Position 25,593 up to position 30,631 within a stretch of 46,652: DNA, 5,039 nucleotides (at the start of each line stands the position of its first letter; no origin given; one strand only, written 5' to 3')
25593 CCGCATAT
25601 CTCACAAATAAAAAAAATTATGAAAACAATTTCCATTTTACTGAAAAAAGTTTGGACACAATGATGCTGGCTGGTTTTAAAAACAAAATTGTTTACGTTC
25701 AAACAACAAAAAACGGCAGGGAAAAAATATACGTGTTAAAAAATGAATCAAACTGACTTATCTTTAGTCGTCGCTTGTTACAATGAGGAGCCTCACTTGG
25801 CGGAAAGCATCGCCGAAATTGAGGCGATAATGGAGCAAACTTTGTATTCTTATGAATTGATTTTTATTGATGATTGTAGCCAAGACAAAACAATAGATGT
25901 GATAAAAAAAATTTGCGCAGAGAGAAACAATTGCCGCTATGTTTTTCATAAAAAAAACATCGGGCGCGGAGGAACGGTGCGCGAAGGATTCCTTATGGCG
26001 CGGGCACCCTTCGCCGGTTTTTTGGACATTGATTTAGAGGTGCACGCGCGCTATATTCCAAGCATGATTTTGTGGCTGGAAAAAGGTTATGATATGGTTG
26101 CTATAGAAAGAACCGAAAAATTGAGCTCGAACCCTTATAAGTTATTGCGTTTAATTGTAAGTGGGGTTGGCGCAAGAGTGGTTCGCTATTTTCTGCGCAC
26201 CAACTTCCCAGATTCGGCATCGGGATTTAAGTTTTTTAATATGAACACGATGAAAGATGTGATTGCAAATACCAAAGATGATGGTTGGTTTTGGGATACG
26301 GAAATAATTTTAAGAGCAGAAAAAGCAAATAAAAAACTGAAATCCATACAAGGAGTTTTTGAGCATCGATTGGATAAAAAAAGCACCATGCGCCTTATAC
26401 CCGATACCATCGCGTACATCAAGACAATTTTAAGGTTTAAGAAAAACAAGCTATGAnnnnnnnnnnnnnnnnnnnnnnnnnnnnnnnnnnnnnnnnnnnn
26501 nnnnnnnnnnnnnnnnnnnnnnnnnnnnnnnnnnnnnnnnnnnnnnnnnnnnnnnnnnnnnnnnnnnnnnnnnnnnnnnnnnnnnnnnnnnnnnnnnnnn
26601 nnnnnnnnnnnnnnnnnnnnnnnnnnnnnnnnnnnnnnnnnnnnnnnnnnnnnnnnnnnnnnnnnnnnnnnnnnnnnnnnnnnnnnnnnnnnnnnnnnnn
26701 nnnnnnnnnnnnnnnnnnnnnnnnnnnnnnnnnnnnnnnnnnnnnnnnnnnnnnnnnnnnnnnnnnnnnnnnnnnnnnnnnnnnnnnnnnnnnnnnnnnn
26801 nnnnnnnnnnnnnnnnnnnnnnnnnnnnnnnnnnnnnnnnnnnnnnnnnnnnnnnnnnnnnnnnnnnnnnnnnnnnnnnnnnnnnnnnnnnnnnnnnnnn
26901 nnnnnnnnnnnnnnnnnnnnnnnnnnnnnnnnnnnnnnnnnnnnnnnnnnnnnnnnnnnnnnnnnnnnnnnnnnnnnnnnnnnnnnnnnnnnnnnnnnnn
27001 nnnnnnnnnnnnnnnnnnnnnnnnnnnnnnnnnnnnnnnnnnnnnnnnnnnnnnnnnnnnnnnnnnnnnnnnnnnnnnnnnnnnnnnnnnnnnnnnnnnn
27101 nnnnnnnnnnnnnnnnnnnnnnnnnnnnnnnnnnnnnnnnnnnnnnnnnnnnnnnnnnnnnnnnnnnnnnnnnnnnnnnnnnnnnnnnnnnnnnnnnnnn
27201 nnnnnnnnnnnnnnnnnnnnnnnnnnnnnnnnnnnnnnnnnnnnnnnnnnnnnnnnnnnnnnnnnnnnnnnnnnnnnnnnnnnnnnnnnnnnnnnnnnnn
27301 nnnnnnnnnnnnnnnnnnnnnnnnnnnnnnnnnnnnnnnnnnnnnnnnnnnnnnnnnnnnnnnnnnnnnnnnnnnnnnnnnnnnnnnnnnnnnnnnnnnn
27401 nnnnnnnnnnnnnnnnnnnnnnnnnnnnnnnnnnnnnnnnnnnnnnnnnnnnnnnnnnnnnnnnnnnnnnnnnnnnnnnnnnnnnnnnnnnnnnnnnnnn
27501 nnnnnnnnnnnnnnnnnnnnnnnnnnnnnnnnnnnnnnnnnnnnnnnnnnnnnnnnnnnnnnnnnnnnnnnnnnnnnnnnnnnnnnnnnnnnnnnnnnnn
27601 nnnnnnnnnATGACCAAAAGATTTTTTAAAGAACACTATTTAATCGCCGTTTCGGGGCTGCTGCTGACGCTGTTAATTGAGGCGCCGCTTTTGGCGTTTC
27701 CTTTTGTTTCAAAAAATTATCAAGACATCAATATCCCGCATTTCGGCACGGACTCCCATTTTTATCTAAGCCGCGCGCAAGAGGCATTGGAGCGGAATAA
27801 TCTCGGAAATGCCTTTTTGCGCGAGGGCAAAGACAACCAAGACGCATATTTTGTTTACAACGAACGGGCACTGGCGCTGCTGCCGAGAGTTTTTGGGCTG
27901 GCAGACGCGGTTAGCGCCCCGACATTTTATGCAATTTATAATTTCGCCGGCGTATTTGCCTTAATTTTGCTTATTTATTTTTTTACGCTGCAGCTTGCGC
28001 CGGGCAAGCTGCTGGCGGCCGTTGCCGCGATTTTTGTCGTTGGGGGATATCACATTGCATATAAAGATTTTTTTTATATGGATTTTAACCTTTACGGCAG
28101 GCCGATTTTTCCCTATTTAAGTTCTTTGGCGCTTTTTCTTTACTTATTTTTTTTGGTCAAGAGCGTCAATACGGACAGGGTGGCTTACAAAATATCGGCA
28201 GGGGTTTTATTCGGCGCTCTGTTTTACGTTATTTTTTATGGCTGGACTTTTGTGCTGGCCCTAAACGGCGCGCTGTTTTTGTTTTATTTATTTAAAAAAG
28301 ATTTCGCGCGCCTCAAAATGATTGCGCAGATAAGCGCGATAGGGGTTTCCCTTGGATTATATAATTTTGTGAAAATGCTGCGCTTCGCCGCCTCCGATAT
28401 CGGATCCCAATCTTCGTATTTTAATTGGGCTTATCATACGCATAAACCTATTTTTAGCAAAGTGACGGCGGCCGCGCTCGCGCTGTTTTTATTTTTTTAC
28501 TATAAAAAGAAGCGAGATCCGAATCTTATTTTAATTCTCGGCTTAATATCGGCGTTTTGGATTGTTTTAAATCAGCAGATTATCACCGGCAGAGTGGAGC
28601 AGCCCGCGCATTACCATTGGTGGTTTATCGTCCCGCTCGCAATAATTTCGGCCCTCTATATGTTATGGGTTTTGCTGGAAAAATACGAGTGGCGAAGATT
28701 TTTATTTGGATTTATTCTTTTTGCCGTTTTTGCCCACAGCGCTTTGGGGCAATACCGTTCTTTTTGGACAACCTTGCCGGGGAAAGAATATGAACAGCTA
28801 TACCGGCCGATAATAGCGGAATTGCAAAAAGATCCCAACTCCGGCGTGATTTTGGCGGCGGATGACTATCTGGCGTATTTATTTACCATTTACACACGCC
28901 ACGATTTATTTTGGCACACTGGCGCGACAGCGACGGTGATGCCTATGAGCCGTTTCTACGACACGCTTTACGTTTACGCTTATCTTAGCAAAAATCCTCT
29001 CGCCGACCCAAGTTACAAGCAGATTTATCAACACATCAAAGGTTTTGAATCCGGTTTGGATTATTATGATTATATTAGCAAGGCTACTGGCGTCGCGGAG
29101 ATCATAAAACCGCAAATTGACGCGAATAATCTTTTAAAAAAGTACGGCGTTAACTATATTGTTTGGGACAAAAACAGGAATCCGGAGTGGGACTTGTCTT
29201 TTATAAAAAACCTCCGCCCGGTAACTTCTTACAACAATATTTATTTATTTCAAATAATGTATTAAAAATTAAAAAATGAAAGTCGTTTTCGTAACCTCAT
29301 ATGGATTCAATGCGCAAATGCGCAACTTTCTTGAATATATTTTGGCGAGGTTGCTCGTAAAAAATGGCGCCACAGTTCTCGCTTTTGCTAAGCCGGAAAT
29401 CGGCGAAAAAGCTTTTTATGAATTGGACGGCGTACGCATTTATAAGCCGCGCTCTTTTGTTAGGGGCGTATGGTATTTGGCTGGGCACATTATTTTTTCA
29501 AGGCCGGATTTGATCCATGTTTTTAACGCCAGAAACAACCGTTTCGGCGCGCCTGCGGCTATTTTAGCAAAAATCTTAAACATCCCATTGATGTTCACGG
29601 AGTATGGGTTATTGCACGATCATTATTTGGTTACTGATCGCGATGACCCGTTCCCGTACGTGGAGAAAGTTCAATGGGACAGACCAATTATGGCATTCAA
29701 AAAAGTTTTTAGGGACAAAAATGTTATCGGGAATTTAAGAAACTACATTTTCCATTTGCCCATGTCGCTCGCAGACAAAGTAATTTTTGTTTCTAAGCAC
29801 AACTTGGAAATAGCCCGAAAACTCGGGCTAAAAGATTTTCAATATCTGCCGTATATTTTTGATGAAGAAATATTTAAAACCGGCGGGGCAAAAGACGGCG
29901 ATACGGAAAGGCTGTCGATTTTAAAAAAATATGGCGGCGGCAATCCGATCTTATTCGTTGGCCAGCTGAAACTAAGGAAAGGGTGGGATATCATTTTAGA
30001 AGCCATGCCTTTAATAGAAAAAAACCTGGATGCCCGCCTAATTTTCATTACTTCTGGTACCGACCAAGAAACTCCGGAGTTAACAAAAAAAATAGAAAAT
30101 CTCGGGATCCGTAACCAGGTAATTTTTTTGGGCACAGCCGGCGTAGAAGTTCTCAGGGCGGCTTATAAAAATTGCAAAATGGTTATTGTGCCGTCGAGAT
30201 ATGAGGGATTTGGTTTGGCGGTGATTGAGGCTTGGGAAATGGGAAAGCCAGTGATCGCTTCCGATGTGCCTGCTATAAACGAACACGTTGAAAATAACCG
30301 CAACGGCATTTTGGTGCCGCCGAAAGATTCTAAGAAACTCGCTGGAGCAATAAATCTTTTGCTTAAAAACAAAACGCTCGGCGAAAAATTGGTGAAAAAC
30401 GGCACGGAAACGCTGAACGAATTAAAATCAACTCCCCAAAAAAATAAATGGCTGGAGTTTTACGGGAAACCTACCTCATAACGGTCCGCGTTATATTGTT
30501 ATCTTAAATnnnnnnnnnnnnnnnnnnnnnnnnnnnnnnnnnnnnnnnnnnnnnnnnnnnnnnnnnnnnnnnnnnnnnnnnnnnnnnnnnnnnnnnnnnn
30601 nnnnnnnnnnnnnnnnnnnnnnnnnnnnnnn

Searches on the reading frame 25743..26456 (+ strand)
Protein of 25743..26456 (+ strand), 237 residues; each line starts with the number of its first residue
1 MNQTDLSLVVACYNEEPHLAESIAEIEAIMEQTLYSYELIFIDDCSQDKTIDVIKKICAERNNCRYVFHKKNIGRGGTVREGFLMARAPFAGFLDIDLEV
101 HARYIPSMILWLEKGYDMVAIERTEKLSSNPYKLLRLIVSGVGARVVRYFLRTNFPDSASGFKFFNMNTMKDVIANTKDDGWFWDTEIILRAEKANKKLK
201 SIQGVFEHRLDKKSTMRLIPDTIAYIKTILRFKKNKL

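Call 4: search_protein_families(library=pfam, proteins=[window:25743-26456:+], max_evalue=0.01)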
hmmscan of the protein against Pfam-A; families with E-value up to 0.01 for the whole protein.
window:25743-26456:+ (237 aa): 3 families
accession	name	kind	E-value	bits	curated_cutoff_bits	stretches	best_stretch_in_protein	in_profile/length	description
PF00535.33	Glycos_transf_2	-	1.5e-23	84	23.3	1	7-136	1-128/168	Glycosyl transferase family 2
PF13641.12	Glyco_tranf_2_3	-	2.9e-06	27.9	27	1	6-121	3-121/230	Glycosyltransferase like family 2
PF10111.15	Glyco_tranf_2_2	-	2.3e-05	24.4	27.3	1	19-97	15-91/276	Glycosyltransferase like family 2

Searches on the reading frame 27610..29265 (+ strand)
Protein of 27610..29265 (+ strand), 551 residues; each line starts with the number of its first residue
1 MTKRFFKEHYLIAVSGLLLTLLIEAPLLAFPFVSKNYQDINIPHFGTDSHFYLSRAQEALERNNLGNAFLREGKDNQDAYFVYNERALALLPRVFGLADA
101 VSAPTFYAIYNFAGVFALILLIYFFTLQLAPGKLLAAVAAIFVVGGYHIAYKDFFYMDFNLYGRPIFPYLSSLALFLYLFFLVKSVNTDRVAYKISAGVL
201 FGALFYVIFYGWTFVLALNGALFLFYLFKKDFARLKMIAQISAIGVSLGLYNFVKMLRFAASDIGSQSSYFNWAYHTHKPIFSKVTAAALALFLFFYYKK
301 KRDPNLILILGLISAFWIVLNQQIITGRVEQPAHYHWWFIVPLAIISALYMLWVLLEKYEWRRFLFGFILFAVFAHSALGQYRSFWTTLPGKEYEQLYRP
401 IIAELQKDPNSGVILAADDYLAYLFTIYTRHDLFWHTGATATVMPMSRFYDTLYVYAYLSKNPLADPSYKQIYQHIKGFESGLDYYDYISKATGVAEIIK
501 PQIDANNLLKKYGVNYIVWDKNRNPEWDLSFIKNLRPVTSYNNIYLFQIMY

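Call 8: search_protein_families(library=pfam, proteins=[window:27610-29265:+], max_evalue=0.001)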
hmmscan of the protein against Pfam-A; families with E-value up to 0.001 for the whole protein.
window:27610-29265:+ (551 aa): 0 families

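Call 58: search_protein_families(library=pfam, proteins=[window:27610-29265:+], max_evalue=1)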
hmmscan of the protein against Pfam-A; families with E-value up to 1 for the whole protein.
window:27610-29265:+ (551 aa): 0 families

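Call 71: search_protein_families(library=ncbifam, proteins=[window:27610-29265:+], max_evalue=0.1)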
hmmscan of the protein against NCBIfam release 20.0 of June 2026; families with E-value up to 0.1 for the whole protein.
window:27610-29265:+ (551 aa): 0 families

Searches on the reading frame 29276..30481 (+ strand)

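Call 8: search_protein_families(library=pfam, proteins=[window:29276-30481:+], max_evalue=0.001)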
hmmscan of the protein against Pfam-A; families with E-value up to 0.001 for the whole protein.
window:29276-30481:+ (401 aa): 5 families
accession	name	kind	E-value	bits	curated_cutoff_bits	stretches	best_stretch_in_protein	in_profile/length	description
PF00534.26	Glycos_transf_1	-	8.4e-39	133.3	26.4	1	216-378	9-171/172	Glycosyl transferases group 1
PF13692.12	Glyco_trans_1_4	-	1.7e-35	122.8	27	1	225-365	4-142/142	Glycosyl transferases group 1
PF20706.3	GT4-conflict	-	1.8e-08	34.2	26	1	222-330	197-312/385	Family 4 Glycosyltransferase in conflict systems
PF13439.12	Glyco_transf_4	-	1e-07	32.6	28.5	1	23-186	11-155/170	Glycosyltransferase Family 4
PF13579.12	Glyco_trans_4_4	-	0.00033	21.5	29.7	1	23-116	10-108/158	Glycosyl transferase 4-like domain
